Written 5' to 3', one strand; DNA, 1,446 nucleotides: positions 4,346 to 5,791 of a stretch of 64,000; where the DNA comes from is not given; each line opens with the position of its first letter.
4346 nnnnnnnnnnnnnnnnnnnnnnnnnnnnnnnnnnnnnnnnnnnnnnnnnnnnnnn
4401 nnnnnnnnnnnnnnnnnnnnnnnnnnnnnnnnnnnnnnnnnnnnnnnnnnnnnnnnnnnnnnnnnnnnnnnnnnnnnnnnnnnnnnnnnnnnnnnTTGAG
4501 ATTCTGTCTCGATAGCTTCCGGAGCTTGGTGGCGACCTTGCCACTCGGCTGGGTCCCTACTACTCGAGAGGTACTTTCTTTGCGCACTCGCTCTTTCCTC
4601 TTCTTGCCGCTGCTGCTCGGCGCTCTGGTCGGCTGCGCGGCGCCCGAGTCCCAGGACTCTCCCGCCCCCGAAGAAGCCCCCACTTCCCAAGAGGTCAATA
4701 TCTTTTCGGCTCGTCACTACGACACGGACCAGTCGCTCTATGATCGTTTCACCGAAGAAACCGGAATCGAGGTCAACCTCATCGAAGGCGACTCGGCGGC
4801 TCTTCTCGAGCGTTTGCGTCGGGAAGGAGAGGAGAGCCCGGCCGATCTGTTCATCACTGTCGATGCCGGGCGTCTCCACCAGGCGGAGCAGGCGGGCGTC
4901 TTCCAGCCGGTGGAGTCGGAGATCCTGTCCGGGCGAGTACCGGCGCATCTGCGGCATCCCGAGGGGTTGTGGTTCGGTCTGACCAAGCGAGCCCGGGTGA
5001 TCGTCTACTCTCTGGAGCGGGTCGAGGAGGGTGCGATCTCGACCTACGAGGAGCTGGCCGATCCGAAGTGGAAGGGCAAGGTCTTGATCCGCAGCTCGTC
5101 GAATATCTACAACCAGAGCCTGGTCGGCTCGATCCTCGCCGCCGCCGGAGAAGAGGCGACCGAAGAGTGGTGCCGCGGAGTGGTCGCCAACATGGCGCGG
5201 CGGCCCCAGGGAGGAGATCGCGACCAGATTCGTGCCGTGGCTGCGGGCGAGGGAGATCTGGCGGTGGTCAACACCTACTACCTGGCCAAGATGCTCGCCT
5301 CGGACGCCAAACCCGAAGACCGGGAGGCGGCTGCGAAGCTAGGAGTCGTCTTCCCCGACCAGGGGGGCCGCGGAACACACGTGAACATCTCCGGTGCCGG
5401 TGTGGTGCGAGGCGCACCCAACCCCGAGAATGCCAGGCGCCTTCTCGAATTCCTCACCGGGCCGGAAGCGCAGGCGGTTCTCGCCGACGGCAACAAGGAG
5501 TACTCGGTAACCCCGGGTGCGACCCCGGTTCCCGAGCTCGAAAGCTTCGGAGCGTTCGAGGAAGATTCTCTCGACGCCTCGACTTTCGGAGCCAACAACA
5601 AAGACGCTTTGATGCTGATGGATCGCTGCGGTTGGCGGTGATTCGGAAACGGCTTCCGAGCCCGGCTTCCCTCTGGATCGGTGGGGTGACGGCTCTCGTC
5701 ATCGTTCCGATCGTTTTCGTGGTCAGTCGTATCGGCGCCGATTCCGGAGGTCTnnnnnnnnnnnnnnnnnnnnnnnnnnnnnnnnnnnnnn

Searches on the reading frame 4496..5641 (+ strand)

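Call 32: search_protein_families(library=pfam, proteins=[window:4496-5641:+], max_evalue=0.00001)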
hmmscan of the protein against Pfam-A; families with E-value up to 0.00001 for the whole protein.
window:4496-5641:+ (381 aa): 4 families
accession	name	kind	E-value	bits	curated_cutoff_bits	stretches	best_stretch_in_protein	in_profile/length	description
PF13343.11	SBP_bac_6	-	7.3e-24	85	24.6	1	115-338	3-219/245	Bacterial extracellular solute-binding protein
PF13416.11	SBP_bac_8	-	2.8e-18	67.1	27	1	81-349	2-272/279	Bacterial extracellular solute-binding protein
PF13531.11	SBP_bac_11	-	2.6e-17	63.8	25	1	81-330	16-222/227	Bacterial extracellular solute-binding protein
PF01547.30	SBP_bac_1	-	1.2e-15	58.8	26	1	77-327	9-307/307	Bacterial extracellular solute-binding protein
